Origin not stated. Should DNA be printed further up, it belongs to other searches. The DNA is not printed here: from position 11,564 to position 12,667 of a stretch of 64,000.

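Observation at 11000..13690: AT-rich cargo of three uncharacterised genes (179 aa, 267 aa with an Rx5H motif, DUF3800) at the head of the cassette array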

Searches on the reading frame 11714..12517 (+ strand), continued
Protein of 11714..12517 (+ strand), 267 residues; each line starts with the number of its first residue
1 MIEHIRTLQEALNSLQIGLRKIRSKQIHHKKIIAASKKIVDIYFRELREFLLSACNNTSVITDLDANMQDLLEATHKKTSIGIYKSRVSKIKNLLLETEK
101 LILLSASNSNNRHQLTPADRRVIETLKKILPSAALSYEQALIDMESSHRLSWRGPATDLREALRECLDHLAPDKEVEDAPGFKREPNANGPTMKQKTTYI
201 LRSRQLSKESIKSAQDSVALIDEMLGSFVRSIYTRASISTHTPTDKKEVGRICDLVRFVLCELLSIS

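Call 105: search_protein_families(library=pfam, alignment_id=A3, max_evalue=1e-8)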
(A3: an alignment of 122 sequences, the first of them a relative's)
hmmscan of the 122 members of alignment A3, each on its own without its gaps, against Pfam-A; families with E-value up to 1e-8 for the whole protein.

A. member 1, L001:8115-9227:+ (371 aa): 1 family
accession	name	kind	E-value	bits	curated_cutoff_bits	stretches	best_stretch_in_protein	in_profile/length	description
PF03060.21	NMO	-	1.1e-37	130.6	28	1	3-356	1-330/331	Nitronate monooxygenase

B. families by the number of members that match (of 122 scanned): 113 families (the first 25 are shown)
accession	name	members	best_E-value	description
PF02384.22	N6_Mtase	3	6.3e-70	N-6 DNA Methylase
PF02867.20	Ribonuc_red_lgC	2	1.8e-128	Ribonucleotide reductase, barrel domain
PF08463.15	EcoEI_R_C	2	2.1e-44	EcoEI R protein C-terminal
PF00271.37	Helicase_C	2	6.1e-30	Helicase conserved C-terminal domain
PF01420.25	Methylase_S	2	5.1e-27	Type I restriction modification DNA specificity domain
PF04542.20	Sigma70_r2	2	2.3e-15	Sigma-70 region 2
PF04191.18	PEMT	2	2.7e-12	Phospholipid methyltransferase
PF01170.24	UPF0020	2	6.7e-10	RMKL-like, methyltransferase domain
PF00476.26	DNA_pol_A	1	1e-153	DNA polymerase family A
PF03841.19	SelA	1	3.7e-144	L-seryl-tRNA selenium transferase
PF01053.26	Cys_Met_Meta_PP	1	6e-131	Cys/Met metabolism PLP-dependent enzyme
PF13310.11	Virulence_RhuM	1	1.2e-117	Virulence protein RhuM family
PF00171.27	Aldedh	1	7.4e-88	Aldehyde dehydrogenase family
PF02126.24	PTE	1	3.8e-83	Phosphotriesterase family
PF00378.25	ECH_1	1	8.4e-81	Enoyl-CoA hydratase/isomerase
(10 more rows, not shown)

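Call 111: search_protein_families(library=padloc, alignment_id=A1, max_evalue=0.01)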
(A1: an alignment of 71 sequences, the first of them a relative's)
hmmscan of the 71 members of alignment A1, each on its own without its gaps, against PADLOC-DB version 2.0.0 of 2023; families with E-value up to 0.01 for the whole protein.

A. member 1, P0001 (267 aa): 1 family
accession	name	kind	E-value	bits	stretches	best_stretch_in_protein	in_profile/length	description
PDLC02413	Aga_Nuclease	-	3.6e-09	34.3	1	150-215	30-94/267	-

B. families by the number of members that match (of 71 scanned): 4 families
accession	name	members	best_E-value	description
PDLC02413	Aga_Nuclease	71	1.5e-11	-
PDLC00806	Cyclase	1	0.00027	oligonucleotide-cyclase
PDLC04972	PDC-S26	1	0.003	-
PDLC04552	PDC-M27A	1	0.0049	-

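Call 112: find_encoding_contigs(protein=P0020, flank=8000, max_places=2)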
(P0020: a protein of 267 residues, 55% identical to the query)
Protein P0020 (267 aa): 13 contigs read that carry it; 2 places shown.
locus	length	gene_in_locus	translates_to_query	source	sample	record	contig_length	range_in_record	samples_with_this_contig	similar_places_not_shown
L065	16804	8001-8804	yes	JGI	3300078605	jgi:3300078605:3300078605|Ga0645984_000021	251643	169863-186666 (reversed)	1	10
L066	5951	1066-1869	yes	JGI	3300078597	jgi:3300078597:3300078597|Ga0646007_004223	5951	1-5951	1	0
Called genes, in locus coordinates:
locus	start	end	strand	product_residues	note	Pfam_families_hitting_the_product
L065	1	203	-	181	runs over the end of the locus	PF07638:Sigma70_ECF, PF04542:Sigma70_r2, PF08281:Sigma70_r4_2, PF04545:Sigma70_r4 (weak), PF13384:HTH_23 (weak)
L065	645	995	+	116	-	-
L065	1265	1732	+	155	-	-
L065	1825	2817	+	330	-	PF01545:Cation_efflux, PF16916:ZT_dimer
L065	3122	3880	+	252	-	PF01553:Acyltransferase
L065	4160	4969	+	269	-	PF00753:Lactamase_B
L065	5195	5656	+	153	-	PF06210:DUF1003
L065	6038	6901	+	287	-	-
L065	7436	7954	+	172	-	-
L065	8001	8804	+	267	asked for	PF18165:pP_pnuc_1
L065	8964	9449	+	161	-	-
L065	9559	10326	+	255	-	PF04471:Mrr_cat, PF22722:NA-iREase1 (weak)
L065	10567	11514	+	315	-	PF12146:Hydrolase_4 (weak)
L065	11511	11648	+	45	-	-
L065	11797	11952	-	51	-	-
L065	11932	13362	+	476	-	PF13167:GTP-bdg_N, PF16360:GTP-bdg_M, PF01926:MMR_HSR1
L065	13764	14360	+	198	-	PF02142:MGS, PF01808:AICARFT_IMPCHas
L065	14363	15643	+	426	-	PF02844:GARS_N, PF01071:GARS_A, PF02843:GARS_C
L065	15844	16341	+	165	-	PF00731:AIRC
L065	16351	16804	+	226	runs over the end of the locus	PF01300:Sua5_yciO_yrdC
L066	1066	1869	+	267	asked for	PF18165:pP_pnuc_1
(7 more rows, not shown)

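Call 113: find_encoding_contigs(protein=P0053, flank=8000, max_places=1)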
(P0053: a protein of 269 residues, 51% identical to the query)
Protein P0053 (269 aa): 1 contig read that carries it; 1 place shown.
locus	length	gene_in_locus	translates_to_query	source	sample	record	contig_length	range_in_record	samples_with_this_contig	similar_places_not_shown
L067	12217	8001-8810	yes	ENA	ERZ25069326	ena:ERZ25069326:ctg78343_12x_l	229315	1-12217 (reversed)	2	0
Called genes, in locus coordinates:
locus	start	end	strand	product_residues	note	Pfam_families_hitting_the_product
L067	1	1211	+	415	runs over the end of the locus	PF01875:Memo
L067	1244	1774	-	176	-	PF00160:Pro_isomerase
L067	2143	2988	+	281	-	-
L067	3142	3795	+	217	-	PF00578:AhpC-TSA, PF08534:Redoxin, PF10417:1-cysPrx_C (faint)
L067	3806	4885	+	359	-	PF13576:Pentapeptide_3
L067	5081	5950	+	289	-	PF02616:SMC_ScpA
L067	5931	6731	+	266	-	PF04079:SMC_ScpB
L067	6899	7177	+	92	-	-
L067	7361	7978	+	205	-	-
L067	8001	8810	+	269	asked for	PF18165:pP_pnuc_1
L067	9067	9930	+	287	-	PF09233:Endonuc-EcoRV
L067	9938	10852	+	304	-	PF02086:MethyltransfD12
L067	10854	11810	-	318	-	PF03255:ACCA, PF01039:Carboxyl_trans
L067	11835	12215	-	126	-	?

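Call 114: find_encoding_contigs(protein=P0116, flank=8000, max_places=1)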
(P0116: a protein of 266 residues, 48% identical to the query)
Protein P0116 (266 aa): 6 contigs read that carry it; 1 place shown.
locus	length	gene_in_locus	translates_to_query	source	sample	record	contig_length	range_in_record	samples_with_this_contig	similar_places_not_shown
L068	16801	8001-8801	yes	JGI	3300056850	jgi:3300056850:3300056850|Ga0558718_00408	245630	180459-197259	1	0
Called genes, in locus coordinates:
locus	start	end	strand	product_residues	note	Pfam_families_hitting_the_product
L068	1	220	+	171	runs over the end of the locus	PF13302:Acetyltransf_3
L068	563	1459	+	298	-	-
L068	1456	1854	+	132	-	-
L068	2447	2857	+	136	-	-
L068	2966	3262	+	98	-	-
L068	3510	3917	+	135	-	-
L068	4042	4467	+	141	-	-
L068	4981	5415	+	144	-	-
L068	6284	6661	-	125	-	-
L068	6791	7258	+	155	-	-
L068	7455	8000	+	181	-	-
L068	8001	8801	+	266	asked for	PF18165:pP_pnuc_1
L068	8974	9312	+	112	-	-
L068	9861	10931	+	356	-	PF05048:NosD (weak), PF13229:Beta_helix (weak)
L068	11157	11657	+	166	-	-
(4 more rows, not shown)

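Call 116: find_encoding_contigs(protein=P0005, flank=3000, max_places=3)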
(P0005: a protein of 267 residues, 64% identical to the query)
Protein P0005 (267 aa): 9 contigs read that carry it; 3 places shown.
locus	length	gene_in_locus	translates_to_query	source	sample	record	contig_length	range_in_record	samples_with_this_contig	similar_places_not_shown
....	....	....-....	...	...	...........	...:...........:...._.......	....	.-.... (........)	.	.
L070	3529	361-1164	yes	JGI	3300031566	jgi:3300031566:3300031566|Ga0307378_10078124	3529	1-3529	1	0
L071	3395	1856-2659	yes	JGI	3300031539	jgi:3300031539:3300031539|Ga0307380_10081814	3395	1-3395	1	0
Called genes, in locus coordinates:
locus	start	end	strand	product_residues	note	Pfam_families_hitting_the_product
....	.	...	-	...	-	?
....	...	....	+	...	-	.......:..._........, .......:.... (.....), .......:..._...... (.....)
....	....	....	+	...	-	-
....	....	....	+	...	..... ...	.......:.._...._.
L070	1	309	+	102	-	?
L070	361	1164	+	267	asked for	PF18165:pP_pnuc_1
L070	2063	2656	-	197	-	-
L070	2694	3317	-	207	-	PF00574:CLP_protease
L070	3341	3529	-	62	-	?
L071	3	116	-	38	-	?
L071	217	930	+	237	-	PF00977:His_biosynth, PF05690:ThiG (faint), PF13714:PEP_mutase (faint)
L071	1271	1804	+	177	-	-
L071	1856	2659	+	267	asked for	PF18165:pP_pnuc_1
